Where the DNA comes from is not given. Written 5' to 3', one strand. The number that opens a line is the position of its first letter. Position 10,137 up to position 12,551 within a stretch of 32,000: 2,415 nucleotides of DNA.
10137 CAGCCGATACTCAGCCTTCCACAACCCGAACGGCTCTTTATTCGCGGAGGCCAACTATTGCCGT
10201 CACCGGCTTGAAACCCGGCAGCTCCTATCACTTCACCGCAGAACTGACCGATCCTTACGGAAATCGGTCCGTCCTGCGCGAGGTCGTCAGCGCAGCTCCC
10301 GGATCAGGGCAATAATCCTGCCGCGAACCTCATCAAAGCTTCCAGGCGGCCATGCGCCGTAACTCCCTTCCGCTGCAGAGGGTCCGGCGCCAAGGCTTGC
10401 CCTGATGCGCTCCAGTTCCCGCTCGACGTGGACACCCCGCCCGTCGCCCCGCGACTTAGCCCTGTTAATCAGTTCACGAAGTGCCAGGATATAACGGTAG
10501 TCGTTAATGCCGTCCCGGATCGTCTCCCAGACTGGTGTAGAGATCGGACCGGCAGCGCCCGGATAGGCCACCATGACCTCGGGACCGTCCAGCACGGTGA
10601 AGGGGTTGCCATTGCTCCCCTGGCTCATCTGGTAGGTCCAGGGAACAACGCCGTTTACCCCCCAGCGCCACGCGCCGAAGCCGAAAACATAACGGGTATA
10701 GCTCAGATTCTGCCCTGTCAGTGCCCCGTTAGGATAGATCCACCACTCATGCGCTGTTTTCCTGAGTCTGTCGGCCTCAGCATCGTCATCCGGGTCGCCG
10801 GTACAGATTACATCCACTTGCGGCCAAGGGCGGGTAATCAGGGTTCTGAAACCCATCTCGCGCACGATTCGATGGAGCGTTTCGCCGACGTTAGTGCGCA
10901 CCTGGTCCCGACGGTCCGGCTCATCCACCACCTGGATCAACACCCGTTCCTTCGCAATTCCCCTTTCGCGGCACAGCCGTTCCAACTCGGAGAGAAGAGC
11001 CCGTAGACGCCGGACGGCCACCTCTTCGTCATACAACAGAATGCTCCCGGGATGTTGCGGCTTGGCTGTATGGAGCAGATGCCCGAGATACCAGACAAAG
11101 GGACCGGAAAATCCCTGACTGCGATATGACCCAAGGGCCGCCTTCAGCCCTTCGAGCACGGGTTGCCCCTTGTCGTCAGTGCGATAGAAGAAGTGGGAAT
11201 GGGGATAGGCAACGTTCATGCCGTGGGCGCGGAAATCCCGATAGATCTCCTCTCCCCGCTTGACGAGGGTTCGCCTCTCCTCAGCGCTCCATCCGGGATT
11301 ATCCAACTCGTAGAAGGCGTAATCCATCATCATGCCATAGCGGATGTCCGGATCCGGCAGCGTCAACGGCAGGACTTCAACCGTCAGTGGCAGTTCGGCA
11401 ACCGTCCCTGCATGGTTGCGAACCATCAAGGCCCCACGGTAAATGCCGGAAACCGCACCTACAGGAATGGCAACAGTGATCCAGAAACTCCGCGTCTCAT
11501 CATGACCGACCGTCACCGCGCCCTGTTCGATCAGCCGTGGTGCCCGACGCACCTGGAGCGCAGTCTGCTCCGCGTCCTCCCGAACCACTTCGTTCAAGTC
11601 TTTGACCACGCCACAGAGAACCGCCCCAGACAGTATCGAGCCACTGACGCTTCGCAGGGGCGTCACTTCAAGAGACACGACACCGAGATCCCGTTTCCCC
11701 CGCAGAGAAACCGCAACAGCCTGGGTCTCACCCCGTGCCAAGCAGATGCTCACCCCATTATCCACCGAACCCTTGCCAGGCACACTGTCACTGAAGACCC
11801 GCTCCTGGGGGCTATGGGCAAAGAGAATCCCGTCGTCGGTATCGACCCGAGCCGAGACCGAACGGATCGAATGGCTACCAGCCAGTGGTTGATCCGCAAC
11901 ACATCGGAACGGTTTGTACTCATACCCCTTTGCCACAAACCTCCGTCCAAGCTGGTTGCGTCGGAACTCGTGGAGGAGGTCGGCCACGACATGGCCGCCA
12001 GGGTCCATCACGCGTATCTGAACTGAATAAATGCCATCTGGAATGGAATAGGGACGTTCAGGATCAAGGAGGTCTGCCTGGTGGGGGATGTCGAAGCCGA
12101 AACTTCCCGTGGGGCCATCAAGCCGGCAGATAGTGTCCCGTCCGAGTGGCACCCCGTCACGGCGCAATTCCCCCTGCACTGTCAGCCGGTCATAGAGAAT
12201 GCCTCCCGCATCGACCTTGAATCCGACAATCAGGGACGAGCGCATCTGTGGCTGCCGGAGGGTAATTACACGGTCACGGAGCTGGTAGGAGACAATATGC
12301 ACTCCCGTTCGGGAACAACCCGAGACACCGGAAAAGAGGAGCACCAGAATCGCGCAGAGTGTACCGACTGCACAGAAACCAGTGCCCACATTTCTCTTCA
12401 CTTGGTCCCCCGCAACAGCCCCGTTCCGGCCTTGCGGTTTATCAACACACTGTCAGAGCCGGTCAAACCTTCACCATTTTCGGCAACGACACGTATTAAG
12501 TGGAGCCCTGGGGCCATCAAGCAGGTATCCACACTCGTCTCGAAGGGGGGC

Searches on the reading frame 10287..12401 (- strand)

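Call 31: search_protein_families(library=pfam, proteins=[window:10287-12401:-])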
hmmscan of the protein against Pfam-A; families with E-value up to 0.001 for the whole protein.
window:10287-12401:- (704 aa): 1 family
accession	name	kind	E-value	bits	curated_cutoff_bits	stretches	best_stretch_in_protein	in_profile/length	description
PF22680.2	Glyco_hydro_123_N_2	-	4.1e-05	23.9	27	1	226-328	32-141/142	Glycoside hydrolase 123 N-terminal domain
